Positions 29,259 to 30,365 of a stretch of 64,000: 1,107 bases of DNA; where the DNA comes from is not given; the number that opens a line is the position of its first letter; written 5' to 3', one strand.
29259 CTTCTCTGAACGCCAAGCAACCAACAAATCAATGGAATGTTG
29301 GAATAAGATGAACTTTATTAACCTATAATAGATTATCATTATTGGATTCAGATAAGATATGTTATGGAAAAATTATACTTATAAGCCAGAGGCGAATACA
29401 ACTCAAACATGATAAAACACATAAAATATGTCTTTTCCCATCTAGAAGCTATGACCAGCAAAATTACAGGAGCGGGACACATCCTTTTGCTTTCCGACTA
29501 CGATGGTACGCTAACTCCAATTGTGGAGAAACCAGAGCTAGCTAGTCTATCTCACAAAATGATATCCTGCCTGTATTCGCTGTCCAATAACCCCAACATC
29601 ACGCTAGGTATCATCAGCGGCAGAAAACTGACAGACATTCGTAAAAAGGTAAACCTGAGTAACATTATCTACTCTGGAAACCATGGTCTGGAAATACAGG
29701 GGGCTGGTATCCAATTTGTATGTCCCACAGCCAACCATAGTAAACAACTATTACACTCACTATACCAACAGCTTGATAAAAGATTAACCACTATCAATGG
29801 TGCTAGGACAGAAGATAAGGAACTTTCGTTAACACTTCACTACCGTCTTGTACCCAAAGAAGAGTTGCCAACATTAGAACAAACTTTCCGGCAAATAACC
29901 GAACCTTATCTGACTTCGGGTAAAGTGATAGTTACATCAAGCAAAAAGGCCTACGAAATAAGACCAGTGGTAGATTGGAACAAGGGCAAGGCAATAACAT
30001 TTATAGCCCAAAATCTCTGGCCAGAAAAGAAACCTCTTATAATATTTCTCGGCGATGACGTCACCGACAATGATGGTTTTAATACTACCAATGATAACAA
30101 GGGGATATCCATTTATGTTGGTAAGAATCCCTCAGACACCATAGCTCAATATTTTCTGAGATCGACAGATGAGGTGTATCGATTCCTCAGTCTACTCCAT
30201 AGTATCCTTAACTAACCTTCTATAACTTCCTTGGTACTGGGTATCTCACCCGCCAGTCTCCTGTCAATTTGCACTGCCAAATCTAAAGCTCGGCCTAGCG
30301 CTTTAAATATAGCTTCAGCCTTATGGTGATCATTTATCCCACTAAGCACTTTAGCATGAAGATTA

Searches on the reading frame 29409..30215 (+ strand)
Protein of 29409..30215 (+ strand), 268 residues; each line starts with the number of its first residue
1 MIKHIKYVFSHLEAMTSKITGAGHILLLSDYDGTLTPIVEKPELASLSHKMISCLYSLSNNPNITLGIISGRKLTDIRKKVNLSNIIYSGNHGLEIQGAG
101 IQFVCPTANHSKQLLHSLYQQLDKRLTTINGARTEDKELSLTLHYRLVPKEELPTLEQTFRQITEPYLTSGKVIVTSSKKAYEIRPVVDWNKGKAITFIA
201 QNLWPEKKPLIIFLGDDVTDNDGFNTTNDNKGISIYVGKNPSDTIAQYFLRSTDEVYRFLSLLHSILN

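Call 65: search_protein_families(library=pfam, proteins=[window:29409-30215:+], max_evalue=0.001)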
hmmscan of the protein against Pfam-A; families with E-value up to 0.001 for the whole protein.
window:29409-30215:+ (268 aa): 2 families
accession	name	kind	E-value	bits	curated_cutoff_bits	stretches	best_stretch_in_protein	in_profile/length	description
PF02358.22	Trehalose_PPase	-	1.8e-41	142.2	27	1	29-253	2-234/235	Trehalose-phosphatase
PF08282.18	Hydrolase_3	-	5.2e-05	23.5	20.9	0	97-192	28-126/255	haloacid dehalogenase-like hydrolase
